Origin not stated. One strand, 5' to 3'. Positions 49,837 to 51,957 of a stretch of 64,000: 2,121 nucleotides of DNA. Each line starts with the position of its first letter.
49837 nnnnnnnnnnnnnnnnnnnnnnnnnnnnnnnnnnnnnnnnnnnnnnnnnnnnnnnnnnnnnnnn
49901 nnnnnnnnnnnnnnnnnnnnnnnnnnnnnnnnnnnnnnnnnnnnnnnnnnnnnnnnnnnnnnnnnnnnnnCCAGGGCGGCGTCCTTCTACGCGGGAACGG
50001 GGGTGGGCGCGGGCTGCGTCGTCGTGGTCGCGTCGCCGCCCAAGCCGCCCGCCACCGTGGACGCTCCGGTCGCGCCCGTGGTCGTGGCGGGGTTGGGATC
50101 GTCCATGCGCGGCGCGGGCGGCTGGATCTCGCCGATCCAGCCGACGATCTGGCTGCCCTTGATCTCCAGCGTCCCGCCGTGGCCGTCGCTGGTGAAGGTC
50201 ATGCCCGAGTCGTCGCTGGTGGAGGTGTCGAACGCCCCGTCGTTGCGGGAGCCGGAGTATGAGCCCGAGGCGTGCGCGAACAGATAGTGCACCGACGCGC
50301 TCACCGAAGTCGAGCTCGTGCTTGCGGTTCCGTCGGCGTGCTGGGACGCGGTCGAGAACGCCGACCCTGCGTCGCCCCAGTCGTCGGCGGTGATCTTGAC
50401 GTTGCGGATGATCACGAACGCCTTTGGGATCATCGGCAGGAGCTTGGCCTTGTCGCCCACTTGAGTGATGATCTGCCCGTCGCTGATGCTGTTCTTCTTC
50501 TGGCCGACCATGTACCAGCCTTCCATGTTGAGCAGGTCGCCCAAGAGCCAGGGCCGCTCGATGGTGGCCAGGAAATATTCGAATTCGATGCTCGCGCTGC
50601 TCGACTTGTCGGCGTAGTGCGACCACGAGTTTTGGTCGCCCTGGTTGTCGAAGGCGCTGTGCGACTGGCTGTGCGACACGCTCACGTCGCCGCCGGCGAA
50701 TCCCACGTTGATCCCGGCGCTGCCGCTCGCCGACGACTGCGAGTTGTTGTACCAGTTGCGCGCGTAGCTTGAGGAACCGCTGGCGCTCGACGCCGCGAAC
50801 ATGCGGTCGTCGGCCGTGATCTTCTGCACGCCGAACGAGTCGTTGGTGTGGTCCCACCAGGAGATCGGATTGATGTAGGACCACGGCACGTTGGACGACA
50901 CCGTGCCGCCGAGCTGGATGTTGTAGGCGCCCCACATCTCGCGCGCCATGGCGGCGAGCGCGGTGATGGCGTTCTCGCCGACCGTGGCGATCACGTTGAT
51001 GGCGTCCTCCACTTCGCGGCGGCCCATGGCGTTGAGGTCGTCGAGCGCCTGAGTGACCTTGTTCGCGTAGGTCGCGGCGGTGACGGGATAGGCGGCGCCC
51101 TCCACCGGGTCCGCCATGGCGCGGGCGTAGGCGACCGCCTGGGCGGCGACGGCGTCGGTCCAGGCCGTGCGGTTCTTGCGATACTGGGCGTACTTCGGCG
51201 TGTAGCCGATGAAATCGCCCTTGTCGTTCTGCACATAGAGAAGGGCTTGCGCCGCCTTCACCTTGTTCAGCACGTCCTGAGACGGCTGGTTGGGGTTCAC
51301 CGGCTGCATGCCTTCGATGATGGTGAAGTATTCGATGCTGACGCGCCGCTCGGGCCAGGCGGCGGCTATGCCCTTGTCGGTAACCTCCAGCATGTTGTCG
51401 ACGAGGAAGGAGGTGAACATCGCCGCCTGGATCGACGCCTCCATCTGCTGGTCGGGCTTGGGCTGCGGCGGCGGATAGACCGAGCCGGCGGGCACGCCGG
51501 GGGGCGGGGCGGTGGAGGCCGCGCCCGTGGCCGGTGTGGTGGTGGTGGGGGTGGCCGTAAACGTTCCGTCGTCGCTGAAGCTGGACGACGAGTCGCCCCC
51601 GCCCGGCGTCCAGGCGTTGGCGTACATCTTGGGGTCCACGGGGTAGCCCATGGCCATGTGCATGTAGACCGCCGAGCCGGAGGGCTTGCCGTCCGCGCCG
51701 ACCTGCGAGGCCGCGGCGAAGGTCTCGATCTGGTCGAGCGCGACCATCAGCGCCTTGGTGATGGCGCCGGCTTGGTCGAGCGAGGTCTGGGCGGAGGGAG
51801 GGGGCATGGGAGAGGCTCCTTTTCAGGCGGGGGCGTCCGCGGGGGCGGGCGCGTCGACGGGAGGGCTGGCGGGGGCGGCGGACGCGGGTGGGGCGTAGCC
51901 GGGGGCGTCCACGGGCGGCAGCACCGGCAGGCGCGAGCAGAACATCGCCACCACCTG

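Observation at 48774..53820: Orphan operon of LGFP-repeat protein, paralogous unknown protein and DUF2235/Tle1-like hydrolase: candidate undescribed toxin/effector module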

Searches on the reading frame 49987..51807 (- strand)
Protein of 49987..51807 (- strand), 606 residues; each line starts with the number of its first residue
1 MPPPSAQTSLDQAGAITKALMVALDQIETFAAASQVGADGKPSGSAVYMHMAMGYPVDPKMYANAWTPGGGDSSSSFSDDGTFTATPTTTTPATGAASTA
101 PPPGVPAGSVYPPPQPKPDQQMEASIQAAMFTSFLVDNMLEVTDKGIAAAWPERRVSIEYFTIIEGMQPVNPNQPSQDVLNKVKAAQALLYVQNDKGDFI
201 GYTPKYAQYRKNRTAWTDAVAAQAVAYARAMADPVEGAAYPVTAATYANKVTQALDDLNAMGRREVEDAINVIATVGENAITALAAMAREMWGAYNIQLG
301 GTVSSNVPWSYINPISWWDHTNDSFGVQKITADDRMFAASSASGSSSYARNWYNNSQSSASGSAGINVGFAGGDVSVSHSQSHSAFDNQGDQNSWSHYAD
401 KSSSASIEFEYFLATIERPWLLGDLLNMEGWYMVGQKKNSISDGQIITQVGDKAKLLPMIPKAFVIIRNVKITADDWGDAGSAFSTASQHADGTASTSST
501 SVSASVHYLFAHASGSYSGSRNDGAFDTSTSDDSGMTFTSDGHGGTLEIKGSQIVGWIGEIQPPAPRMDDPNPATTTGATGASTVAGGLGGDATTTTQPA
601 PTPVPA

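Call 7: search_protein_families(library=pfam, proteins=[window:49987-51807:-], max_evalue=0.1)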
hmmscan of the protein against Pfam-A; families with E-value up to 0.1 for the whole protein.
window:49987-51807:- (606 aa): 0 families

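Call 8: search_protein_families(library=ncbifam, proteins=[window:49987-51807:-], max_evalue=0.1)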
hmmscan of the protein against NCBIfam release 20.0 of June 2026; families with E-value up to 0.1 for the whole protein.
window:49987-51807:- (606 aa): 0 families

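Call 10: search_solved_structures(query=window:49987-51807:-, max_evalue=10)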
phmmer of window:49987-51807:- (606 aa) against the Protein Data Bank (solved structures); distinct sequences matched with E-value up to 10: 1.
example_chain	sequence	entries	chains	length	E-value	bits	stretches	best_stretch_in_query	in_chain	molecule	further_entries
7ozs_D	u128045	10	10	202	0.25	13.5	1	85-124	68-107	Ribosome biogenesis regulatory protein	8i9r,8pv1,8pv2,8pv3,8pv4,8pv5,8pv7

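Call 12: search_protein_families(library=padloc, proteins=[window:49987-51807:-], max_evalue=0.1)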
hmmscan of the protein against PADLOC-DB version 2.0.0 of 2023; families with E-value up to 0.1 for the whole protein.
window:49987-51807:- (606 aa): 0 families

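Call 13: find_homologous_proteins(query=window:49987-51807:-)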
Query window:49987-51807:- (606 aa): 150 proteins with E <= 0.001 among 8000 candidates; the best 120 are listed.
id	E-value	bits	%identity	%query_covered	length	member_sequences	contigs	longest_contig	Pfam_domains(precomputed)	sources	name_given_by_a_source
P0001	0.0e+0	1348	100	100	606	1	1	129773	-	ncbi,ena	-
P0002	2.1e-247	841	65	99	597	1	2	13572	-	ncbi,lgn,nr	ncbi:MAG: hypothetical protein H0X27_01285 [Caulobacteraceae bacterium]|nr:hypothetical protein [Cau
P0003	5.5e-247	840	65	94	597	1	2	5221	-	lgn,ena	-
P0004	9.5e-246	835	65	94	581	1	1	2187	-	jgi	-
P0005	3.2e-244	830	65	94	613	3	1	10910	-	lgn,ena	-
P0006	1.0e-242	825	63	94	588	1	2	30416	-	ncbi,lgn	-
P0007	2.1e-241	821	63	95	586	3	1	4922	-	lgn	-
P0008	4.7e-240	817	63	94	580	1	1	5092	-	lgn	-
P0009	1.1e-237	809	63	94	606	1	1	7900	-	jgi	jgi:hypothetical protein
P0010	1.8e-237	808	63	94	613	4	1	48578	-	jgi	jgi:hypothetical protein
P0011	3.1e-237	807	63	94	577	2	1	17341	-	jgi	jgi:hypothetical protein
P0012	1.8e-236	805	63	93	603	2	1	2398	-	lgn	-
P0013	4.3e-236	804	62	94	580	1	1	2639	-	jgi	jgi:hypothetical protein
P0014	1.1e-229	782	61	95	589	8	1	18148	-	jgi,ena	-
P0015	4.7e-229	780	62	93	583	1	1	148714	-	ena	-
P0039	3.2e-211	721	56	95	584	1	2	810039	-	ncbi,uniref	ncbi:hypothetical protein [Streptomyces sioyaensis]|uniref:hypothetical protein n=1 Tax=Streptomyces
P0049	9.8e-207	707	58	92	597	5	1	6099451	-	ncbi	ncbi:hypothetical protein [Mycolicibacterium sp. HS_4_1]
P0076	1.8e-167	577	50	93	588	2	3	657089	-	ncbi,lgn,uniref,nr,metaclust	ncbi:hypothetical protein [Rhizobium sp. YS-1r]|uniref:hypothetical protein n=1 Tax=Rhizobium sp. YS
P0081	1.4e-165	571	49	93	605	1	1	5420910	-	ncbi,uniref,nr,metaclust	ncbi:hypothetical protein [Luteipulveratus mongoliensis]|uniref:Uncharacterized protein n=1 Tax=Lute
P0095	5.3e-159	549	47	94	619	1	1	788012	-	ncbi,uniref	ncbi:hypothetical protein [Streptomyces sp. NPDC088746]|uniref:hypothetical protein n=1 Tax=Streptom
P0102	9.9e-155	535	48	93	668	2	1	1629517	-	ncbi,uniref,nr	ncbi:hypothetical protein [Streptomyces sp. NBC_00059]|uniref:hypothetical protein n=1 Tax=Streptomy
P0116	3.1e-146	507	42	92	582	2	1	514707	-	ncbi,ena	-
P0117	8.0e-145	502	43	94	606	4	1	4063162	-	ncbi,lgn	ncbi:hypothetical protein [Microbacterium xylanilyticum]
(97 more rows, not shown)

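Call 15: find_encoding_contigs(protein=P0039, flank=8000, max_places=2)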
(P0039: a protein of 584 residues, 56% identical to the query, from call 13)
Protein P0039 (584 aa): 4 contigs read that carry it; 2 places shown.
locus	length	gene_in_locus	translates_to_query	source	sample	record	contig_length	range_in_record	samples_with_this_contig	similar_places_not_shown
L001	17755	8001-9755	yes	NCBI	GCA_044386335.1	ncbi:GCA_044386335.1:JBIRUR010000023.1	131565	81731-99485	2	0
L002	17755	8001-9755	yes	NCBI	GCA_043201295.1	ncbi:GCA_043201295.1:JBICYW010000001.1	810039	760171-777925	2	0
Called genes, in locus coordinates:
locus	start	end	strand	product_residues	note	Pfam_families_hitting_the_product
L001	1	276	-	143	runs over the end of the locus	PF11236:DUF3037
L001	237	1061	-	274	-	PF20613:HipA_2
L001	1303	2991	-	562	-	PF23539:DUF7134, PF07730:HisKA_3, PF02518:HATPase_c (weak)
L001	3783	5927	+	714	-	PF07676:PD40 (faint), PF00930:DPPIV_N, PF02129:Peptidase_S15, PF00561:Abhydrolase_1 (faint), PF00326:Peptidase_S9, PF01738:DLH (faint), PF12146:Hydrolase_4 (weak)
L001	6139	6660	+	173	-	-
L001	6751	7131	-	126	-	-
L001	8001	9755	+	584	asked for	-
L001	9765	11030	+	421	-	-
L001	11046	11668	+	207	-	PF01832:Glucosaminidase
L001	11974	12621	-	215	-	PF00857:Isochorismatase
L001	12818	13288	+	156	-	PF01243:PNPOx_N, PF12900:Pyridox_ox_2 (weak)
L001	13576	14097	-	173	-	PF13671:AAA_33 (weak)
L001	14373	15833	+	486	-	PF00501:AMP-binding, PF13193:AMP-binding_C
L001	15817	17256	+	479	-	PF01039:Carboxyl_trans, PF06833:MdcE (faint), PF03255:ACCA, PF01039:Carboxyl_trans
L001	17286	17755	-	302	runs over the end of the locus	PF00126:HTH_1, PF03466:LysR_substrate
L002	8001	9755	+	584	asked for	-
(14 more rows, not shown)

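Call 16: find_encoding_contigs(protein=P0076, flank=8000, max_places=2)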
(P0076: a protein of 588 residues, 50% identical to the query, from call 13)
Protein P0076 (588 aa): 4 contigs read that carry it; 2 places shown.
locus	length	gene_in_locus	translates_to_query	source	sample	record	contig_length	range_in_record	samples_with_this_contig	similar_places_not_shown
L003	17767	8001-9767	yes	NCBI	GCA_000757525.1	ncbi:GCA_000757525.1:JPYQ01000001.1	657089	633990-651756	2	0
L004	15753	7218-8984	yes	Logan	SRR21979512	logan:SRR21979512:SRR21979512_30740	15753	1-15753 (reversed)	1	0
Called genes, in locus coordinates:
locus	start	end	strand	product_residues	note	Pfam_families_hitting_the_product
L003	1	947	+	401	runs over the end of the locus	PF00108:Thiolase_N, PF02803:Thiolase_C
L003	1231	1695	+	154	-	-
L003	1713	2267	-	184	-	PF21982:RecX_HTH1 (faint), PF02631:RecX_HTH2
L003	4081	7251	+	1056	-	PF25873:WHD_MalT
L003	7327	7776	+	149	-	-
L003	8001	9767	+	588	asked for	-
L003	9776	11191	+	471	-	-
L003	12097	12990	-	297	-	PF01370:Epimerase, PF05368:NmrA (weak), PF13460:NAD_binding_10, PF16363:GDP_Man_Dehyd (faint)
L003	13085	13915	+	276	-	PF13560:HTH_31, PF17765:MLTR_LBD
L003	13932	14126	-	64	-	-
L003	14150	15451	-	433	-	PF23500:DUF7133 (faint), PF22807:TrAA12, PF07995:GSDH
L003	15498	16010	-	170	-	-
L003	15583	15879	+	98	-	-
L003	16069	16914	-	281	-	PF01557:FAA_hydrolase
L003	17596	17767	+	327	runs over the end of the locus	PF02195:ParB_N, PF07506:RepB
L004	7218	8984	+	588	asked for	-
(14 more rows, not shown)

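Call 23: find_encoding_contigs(protein=P0001, flank=10000, max_places=2)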
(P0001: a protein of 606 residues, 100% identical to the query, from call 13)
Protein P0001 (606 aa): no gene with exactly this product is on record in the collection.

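Call 31: find_related_loci(query=A1, collection=genome_contigs, flank=8000)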
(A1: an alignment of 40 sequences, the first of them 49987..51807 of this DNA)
Query A1 (606 aa) in genome_contigs; peptide patterns used: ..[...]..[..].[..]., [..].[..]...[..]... (x = any residue, [..] = any of these).
51 stretches matched a pattern; 34 encode a relative of the query (tblastn E <= 1e-3); 31 distinct loci.
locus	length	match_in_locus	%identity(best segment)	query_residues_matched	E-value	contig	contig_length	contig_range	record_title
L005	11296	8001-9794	65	2-601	0e+0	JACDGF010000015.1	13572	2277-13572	MAG: Caulobacteraceae bacterium isolate MGR_bin405 SD2908_NODE_1934_length_13572_cov_0.937746, whole genome shotgun sequ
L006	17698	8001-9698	63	4-572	0e+0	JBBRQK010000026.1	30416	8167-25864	MAG: Caulobacterales bacterium isolate metawrap_la1_36 W_la1_36_k141_2263854L_30416_cov_13.0000, whole genome shotgun se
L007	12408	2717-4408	61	4-572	0e+0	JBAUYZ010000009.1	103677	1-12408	MAG: Candidatus Cybelea sp. isolate MFD09279_ilm_asm_bin4 k127_246843, whole genome shotgun sequence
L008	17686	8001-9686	58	2-571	0e+0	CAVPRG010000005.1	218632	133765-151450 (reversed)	MAG: uncultured Actinomycetota bacterium isolate MFD00392.bin.1.297 genome assembly, contig: contig_19335, whole genome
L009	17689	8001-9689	58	2-571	0e+0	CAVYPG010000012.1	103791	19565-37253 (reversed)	MAG: uncultured Alphaproteobacteria bacterium isolate MFD05513.bin.2.1 genome assembly, contig: contig_56412, whole geno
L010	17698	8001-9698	59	4-572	0e+0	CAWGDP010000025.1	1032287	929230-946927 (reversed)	MAG: uncultured Acidobacteriaceae bacterium isolate MFD02248.bin.1.195 genome assembly, contig: contig_5549, whole genom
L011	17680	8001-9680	58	7-572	0e+0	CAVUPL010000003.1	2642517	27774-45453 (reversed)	MAG: Candidatus Eremiobacteraeota bacterium isolate MFD06092.bin.2.173 genome assembly, contig: contig_5259, whole genom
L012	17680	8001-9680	58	4-571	0e+0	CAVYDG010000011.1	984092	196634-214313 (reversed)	MAG: uncultured Alphaproteobacteria bacterium isolate MFD01138.bin.1.84 genome assembly, contig: contig_3205, whole geno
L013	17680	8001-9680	58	7-572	0e+0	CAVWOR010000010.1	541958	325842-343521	MAG: Candidatus Eremiobacteraeota bacterium isolate MFD00731.bin.2.122 genome assembly, contig: contig_45984, whole geno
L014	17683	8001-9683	57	9-571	0e+0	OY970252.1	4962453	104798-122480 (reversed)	MAG: uncultured Alphaproteobacteria bacterium isolate MFD06092.bin.c.4 genome assembly, chromosome: 1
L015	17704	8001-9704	49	10-579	9e-172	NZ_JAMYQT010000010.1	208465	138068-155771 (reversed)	Mesorhizobium sp. M0571 M0571_contig00010, whole genome shotgun sequence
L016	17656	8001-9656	49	10-571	2e-170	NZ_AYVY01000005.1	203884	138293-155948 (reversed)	Mesorhizobium sp. LSHC420B00 scaffold0005, whole genome shotgun sequence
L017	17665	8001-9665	49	8-571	3e-165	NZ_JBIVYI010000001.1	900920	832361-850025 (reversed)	Rhizobium sp. NPDC090279 NPDC090279_168_C1.ctg-0001, whole genome shotgun sequence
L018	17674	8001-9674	49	10-575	4e-163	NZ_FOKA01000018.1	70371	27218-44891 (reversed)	Cellulomonas marina strain CGMCC 4.6945, whole genome shotgun sequence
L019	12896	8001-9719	48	4-584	5e-150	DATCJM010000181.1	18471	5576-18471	MAG TPA_asm: Sphingomicrobium sp. isolate SMAG_U7070 k141_113671, whole genome shotgun sequence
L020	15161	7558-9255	60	4-571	0e+0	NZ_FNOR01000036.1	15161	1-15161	Collimonas sp. OK242, whole genome shotgun sequence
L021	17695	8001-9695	44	8-578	1e-147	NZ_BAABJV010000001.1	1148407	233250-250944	Streptomyces sanyensis strain JCM 18324 sequence01, whole genome shotgun sequence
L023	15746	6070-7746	45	10-574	2e-146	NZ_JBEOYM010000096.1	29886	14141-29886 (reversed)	Streptomyces sp. NPDC001876 NPDC001876_10_C1.ctg-0096, whole genome shotgun sequence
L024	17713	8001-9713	45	5-578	2e-144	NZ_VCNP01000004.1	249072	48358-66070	Streptomyces calvus strain T3018 Scaffold1_4, whole genome shotgun sequence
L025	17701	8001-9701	43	6-577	4e-144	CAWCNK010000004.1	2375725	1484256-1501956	MAG: uncultured Actinomycetota bacterium isolate MFD09368.bin.1.2 genome assembly, contig: contig_2828, whole genome sho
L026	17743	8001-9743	43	14-595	5e-142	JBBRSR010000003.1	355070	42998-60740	MAG: Mycobacteriales bacterium isolate La2_metabat2.112 La2_metabat2.112_K_1734122L355070_cov_42.2462, whole genome shot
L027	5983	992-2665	42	6-572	5e-134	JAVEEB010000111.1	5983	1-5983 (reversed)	MAG: Frankiaceae bacterium isolate BP_190 scaffold_952469, whole genome shotgun sequence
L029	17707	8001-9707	58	4-573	0e+0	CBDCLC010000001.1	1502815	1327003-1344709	MAG: Acidobacteriaceae bacterium isolate 9066ce07-3e03-4796-b30b-7d2e29da3490 genome assembly, contig: contig_1, whole g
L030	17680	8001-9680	45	5-572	4e-129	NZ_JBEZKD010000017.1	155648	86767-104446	Streptomyces sp. NPDC048428 NPDC048428_55_H3.ctg-0017, whole genome shotgun sequence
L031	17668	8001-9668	33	4-569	3e-69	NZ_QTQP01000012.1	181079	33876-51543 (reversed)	Burkholderia sp. Bp8963 Bp8963_13, whole genome shotgun sequence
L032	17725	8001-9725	33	13-579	1e-67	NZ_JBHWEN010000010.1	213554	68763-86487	Kitasatospora sp. NPDC059673 NPDC059673_384_A12.ctg-0010, whole genome shotgun sequence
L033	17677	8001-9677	34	31-596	2e-65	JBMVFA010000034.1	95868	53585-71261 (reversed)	Kitasatospora sp. NPDC094028 NPDC094028_184_E2.ctg-0034, whole genome shotgun sequence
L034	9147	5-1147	38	201-580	2e-56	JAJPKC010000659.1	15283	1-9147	MAG: Oscillatoriales cyanobacterium Centralia_MAG_596 k107_26404029, whole genome shotgun sequence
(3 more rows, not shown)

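Call 32: predict_structure(alignment_id=A1)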
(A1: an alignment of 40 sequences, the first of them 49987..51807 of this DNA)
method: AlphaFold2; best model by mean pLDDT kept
length: 606 residues; sequences in the alignment: 40
mean_pLDDT: 61.1   pTM: 0.61
mean pLDDT of the five models: 61.1, 60.6, 59.4, 55.9, 54.1
residues with pLDDT >= 90: 12; 70-90: 265; 50-70: 121; < 50: 208
segments of 3 or more residues with pLDDT < 50: 1-4, 65-115, 144-150, 297-307, 314-316, 336-396, 493-531, 576-606
pLDDT, mean of each block of 10 residues (from residue 1): 50 74 76 64 73 64 46 37 32 41 42 47 60 66 48 71 87 78 85 75 76 74 67 74 85 85 83 66 76 53 43 55 66 54 33 29 22 23 28 49 85 75 79 90 77 76 83 85 73 36 39 34 29 72 86 81 88 58 34 35 44
secondary structure, 60 per line:
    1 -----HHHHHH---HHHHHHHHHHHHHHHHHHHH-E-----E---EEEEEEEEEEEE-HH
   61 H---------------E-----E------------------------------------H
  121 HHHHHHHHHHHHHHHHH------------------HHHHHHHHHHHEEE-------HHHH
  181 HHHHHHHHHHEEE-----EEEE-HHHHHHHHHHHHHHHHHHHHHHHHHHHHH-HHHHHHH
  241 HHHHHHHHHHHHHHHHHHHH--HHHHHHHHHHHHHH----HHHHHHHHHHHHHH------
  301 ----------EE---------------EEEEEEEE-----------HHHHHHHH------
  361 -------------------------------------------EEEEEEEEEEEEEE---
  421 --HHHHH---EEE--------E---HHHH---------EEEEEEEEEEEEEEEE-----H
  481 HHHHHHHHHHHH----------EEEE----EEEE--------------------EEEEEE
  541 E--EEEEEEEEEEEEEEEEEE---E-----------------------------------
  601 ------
elements in order: H6-11 H15-34 E46-57 H120-137 H156-166 E167-169 H177-190 E191-193 E199-202 H204-232 H234-260 H263-276 H281-294 E328-335 H347-354 E404-417 H423-427 E431-433 H446-449 E459-474 H480-492 E503-506 E511-514 E535-541 E544-561

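Call 37: fold_search(model_id=the predicted structure, library=pdb)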
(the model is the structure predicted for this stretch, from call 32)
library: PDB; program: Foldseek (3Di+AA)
matches with E <= 10: 151; with E <= 0.001: 0
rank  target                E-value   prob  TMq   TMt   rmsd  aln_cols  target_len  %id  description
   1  7n52_C                1.7e-01  0.33  0.10  0.22  10.8       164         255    6  Structure of a bacterial gasdermin from Runella zeae (released 2021-06-23)
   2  7n52_D                4.7e-01  0.16  0.10  0.21  10.0       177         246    7  Structure of a bacterial gasdermin from Runella zeae (released 2021-06-23)
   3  9h6g_B                6.2e-01  0.11  0.07  0.05  17.0       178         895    7  Inactive Bacteroides ovatus GH98 endoxylanase E361A in complex with arabino-xylooligosaccharide (released 2025-11-05)
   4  9h6g_A                9.2e-01  0.09  0.07  0.05  17.1       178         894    7  Inactive Bacteroides ovatus GH98 endoxylanase E361A in complex with arabino-xylooligosaccharide (released 2025-11-05)
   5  9h6h_A                9.7e-01  0.09  0.07  0.05  17.0       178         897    7  Bacteroides ovatus GH98 endoxylanase with Seleno-methionine substituents (released 2025-11-05)
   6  4xtn_E                9.7e-01  0.08  0.09  0.17  14.7       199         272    9  Crystal structure of the light-driven sodium pump KR2 in the pentameric red form, pH 4.9 (released 2015-04-01)
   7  9h6f_A                9.7e-01  0.08  0.07  0.05  17.7       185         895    8  Bacteroides ovatus GH98 endoxylanase in complex with arabino-xylooligosaccharide (released 2025-11-05)
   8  9h6h_B                1.0e+00  0.09  0.07  0.05  17.1       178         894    7  Bacteroides ovatus GH98 endoxylanase with Seleno-methionine substituents (released 2025-11-05)
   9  3q84_H                1.1e+00  0.13  0.10  0.17  16.8       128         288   18  Crystal structure of human PACSIN 1 F-BAR domain (released 2012-02-22)
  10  4bne_B                1.1e+00  0.11  0.09  0.15  15.1       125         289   16  Pacsin2 Interacts with Membranes and Actin-Filaments (released 2014-05-14)
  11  2x3v_B                1.2e+00  0.13  0.10  0.17  16.5       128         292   19  Structure of The F-BAR Domain of Mouse Syndapin I (released 2010-04-07)
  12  4xto_E                1.3e+00  0.08  0.09  0.17  14.8       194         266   10  Crystal structure of the light-driven sodium pump KR2 in the pentameric red form, pH 5.6 (released 2015-04-01)
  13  9rgz_B                1.4e+00  0.18  0.09  0.38  13.8       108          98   20  X-ray crystal structure of a de novo designed single-chain antiparallel 3-helix coiled-coil bundle, sc-apCC3-CW-2NTT (released 2025-09-03)
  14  4uc1_C                1.4e+00  0.12  0.08  0.26  19.2       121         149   16  High resolution crystal structure of translocator protein 18kDa (TSPO) from Rhodobacter sphaeroides (A139T Mutant) in  (released 2015-02-04)
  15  8e7x_A                1.7e+00  0.12  0.08  0.25  17.1       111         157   16  RsTSPO A138F with one Heme bound (released 2023-03-29)
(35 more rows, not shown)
